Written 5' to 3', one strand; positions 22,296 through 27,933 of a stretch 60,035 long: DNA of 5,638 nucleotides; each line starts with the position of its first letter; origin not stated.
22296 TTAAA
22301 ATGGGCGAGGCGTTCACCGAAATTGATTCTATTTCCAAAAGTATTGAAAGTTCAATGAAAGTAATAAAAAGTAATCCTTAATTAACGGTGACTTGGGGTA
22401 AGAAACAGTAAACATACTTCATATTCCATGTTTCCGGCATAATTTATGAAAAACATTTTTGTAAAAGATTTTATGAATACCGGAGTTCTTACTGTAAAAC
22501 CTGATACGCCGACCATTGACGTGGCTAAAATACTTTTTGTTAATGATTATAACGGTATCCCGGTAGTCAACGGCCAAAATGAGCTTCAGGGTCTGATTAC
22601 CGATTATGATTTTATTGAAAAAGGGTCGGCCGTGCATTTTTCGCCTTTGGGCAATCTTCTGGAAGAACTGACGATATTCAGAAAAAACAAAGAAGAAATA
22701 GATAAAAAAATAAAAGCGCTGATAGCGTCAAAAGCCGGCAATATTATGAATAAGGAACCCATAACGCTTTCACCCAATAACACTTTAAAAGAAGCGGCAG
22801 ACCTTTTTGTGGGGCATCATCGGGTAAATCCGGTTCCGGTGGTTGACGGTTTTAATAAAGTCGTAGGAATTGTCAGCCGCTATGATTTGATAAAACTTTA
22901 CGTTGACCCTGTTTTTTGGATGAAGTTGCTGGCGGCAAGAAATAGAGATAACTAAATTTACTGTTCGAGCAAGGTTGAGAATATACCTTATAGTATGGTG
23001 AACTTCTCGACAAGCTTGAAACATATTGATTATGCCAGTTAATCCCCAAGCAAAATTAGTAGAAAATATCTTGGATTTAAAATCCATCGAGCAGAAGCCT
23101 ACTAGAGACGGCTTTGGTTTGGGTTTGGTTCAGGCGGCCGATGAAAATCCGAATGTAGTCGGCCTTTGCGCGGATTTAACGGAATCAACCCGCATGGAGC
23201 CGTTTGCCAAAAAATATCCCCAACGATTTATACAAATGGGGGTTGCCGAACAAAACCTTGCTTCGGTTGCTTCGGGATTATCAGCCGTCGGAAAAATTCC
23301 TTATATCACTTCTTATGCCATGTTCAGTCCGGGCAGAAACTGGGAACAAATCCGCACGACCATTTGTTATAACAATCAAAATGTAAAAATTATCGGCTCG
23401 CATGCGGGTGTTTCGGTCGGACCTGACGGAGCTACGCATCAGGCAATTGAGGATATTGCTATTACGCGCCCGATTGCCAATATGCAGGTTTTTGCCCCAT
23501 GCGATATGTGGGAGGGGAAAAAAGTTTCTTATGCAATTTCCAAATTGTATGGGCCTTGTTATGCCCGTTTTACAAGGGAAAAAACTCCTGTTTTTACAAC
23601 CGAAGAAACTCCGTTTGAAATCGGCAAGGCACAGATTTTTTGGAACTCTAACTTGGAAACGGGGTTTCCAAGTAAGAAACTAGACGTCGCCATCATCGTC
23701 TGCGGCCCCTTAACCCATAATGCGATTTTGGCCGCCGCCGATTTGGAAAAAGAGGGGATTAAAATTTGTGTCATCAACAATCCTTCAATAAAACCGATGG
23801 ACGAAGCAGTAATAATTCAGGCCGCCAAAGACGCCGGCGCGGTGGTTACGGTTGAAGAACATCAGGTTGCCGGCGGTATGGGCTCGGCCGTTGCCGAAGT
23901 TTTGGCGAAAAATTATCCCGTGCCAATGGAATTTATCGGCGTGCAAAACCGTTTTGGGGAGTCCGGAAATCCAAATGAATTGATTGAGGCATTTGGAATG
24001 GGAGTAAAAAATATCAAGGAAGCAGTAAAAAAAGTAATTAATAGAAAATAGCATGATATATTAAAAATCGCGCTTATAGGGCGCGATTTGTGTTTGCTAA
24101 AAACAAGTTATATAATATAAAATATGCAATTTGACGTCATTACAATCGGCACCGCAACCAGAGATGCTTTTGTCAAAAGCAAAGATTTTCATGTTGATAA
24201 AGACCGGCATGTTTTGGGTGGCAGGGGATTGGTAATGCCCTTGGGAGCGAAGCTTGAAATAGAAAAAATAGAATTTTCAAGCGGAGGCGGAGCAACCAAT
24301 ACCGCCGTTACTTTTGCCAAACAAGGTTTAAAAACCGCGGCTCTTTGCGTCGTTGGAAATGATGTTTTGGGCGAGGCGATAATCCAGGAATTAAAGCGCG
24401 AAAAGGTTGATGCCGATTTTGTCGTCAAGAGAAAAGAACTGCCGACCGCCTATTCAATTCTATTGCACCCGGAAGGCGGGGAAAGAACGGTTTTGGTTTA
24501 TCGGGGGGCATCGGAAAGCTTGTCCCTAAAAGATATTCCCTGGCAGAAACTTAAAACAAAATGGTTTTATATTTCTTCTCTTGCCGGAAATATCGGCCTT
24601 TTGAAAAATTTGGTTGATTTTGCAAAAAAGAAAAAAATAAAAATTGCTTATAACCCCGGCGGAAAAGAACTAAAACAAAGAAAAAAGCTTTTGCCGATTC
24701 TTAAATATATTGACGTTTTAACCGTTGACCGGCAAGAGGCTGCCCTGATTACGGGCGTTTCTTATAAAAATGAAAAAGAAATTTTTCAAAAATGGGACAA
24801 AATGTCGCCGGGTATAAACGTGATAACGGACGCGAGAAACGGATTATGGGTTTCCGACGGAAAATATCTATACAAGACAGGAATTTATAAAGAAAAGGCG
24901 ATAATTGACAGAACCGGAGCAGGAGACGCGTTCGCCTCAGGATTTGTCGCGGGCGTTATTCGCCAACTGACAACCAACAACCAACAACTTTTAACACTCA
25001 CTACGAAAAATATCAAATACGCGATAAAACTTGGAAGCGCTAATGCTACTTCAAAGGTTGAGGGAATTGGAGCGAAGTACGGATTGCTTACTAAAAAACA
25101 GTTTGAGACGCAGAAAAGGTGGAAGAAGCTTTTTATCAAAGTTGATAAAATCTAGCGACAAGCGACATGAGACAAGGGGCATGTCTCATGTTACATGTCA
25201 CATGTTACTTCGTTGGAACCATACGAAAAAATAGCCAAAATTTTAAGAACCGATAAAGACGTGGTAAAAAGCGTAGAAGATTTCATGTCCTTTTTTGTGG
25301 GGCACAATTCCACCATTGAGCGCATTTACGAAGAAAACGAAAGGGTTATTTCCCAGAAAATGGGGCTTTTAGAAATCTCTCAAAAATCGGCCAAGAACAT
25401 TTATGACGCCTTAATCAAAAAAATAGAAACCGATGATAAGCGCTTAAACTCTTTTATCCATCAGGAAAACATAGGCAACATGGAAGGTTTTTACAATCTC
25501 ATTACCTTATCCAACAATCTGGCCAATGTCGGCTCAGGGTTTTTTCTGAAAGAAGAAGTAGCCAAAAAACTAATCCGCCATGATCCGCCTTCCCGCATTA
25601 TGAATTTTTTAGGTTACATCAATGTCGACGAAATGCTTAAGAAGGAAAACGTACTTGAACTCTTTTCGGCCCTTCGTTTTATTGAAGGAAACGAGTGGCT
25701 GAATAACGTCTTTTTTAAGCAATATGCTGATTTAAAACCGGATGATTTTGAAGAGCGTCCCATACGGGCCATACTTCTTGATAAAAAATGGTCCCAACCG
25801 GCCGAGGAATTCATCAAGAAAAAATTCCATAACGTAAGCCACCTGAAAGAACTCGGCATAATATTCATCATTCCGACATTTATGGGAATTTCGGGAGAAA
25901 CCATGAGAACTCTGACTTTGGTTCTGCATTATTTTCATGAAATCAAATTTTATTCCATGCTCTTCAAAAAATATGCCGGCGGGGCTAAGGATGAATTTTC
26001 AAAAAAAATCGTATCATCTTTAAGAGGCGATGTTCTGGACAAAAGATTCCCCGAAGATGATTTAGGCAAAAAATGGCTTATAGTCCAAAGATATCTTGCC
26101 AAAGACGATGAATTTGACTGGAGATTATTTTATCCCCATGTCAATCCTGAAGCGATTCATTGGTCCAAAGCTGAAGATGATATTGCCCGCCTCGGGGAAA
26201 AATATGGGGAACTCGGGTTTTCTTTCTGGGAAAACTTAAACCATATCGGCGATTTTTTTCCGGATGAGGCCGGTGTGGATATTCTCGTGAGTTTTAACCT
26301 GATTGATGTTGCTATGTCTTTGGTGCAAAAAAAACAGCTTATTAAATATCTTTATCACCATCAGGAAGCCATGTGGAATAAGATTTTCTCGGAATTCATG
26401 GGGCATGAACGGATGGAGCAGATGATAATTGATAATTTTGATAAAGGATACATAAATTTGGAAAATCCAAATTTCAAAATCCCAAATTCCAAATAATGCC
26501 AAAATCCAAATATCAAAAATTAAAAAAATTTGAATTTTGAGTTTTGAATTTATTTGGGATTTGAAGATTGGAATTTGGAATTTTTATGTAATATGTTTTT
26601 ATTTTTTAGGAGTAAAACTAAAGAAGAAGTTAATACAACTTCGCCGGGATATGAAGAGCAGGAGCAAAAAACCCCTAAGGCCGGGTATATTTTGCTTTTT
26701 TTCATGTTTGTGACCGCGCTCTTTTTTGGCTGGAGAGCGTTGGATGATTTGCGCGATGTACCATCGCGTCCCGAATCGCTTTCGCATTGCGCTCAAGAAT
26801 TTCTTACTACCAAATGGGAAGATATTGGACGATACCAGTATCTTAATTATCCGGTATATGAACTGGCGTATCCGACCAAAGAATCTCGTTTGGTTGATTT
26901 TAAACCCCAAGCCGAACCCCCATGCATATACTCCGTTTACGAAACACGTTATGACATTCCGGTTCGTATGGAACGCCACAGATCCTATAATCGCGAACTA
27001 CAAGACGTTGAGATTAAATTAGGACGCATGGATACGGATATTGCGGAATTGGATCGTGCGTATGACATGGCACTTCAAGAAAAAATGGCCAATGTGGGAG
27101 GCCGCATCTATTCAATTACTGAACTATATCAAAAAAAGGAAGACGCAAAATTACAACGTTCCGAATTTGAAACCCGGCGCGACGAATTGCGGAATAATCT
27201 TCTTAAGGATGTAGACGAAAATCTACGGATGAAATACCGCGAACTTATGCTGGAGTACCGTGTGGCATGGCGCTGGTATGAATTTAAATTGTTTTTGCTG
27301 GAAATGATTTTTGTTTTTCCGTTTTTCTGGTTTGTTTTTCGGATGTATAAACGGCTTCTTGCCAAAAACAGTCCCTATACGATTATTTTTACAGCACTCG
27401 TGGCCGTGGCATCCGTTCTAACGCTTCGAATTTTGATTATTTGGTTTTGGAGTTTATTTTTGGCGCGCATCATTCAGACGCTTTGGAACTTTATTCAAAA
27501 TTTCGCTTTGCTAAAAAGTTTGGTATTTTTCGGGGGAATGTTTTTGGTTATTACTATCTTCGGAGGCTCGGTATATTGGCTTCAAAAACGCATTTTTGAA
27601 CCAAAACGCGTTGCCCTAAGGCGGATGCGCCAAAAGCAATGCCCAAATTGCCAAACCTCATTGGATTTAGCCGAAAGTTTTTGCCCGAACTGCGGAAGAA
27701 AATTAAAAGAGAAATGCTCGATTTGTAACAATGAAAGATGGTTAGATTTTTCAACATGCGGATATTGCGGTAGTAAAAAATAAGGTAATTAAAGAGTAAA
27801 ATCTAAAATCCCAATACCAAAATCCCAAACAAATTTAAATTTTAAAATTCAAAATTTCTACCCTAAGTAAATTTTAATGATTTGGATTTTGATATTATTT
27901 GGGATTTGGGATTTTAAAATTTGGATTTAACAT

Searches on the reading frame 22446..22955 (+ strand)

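Call 25: search_protein_families(library=pfam, proteins=[window:22446-22955:+], max_evalue=0.001)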
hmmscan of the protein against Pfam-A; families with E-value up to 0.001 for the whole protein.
window:22446-22955:+ (169 aa): 1 family
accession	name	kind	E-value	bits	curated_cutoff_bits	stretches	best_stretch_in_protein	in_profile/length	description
PF00571.33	CBS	-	1e-29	103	24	2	98-153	2-56/57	CBS domain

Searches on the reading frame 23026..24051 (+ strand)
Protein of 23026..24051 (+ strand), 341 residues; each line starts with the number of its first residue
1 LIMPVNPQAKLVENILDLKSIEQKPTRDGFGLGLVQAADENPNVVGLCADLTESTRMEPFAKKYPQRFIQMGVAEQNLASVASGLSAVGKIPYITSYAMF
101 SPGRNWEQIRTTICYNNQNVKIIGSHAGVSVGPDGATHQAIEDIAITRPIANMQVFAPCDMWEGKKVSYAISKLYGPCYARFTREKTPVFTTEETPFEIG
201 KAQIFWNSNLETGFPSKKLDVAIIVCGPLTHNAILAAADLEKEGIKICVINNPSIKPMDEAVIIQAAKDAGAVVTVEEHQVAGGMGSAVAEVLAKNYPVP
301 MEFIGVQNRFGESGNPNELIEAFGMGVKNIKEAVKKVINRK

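Call 24: search_protein_families(library=pfam, proteins=[window:23026-24051:+], max_evalue=0.001)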
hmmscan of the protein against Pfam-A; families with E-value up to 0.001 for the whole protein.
window:23026-24051:+ (341 aa): 4 families
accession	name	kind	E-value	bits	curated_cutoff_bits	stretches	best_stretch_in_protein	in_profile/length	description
PF02779.29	Transket_pyr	-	3.2e-35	121.8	27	1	25-187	4-172/174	Transketolase, pyrimidine binding domain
PF02780.25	Transketolase_C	-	6.4e-25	87.9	25.9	1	218-330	9-124/124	Transketolase, C-terminal domain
PF22613.1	Transketolase_C_1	-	0.00014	22.5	27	1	217-325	10-112/113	Transketolase-like TK C-terminal domain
PF17147.9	PFOR_II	-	0.00037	21.3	27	0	220-303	2-88/102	Pyruvate:ferredoxin oxidoreductase core domain II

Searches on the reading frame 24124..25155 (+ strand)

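Call 24: search_protein_families(library=pfam, proteins=[window:24124-25155:+], max_evalue=0.001)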
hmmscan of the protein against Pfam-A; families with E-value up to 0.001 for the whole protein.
window:24124-25155:+ (343 aa): 1 family
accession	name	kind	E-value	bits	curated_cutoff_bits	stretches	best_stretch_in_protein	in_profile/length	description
PF00294.29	PfkB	-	4.9e-36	125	25.8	1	45-320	27-298/302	pfkB family carbohydrate kinase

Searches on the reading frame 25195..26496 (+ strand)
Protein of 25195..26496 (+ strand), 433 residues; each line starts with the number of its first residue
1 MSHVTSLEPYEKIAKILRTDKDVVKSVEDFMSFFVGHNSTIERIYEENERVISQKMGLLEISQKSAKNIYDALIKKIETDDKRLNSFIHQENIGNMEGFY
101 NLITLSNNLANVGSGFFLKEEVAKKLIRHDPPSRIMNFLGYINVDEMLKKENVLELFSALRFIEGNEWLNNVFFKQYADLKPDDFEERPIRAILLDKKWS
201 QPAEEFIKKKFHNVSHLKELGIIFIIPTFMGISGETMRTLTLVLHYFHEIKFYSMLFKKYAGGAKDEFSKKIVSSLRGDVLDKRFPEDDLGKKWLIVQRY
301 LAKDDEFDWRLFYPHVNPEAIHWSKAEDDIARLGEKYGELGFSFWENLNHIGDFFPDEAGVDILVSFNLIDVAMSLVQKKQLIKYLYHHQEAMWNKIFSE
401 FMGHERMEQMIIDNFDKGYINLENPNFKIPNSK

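Call 24: search_protein_families(library=pfam, proteins=[window:25195-26496:+], max_evalue=0.001)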
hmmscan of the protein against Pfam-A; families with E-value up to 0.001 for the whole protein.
window:25195-26496:+ (433 aa): 1 family
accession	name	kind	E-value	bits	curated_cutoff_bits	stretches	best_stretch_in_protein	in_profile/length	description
PF08820.15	DUF1803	-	0.00016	22.1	32.2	1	380-427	15-62/91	Domain of unknown function (DUF1803)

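Call 68: search_protein_families(library=ncbifam, proteins=[window:25195-26496:+], max_evalue=0.01)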
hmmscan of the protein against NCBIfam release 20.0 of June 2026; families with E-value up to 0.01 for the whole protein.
window:25195-26496:+ (433 aa): 0 families

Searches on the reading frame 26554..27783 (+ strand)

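Call 24: search_protein_families(library=pfam, proteins=[window:26554-27783:+], max_evalue=0.001)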
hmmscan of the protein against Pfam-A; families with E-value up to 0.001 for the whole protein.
window:26554-27783:+ (409 aa): 3 families
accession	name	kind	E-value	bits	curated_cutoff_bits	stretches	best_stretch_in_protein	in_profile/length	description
PF12773.13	DZR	-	1.2e-07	32.2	27.3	1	363-406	1-45/45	Double zinc ribbon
PF13240.11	Zn_Ribbon_1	-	6.1e-05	23.1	25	1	363-384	2-23/23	zinc-ribbon domain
PF17032.10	Zn_ribbon_15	-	0.00033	21.8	28.9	0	358-381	50-73/73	zinc-ribbon family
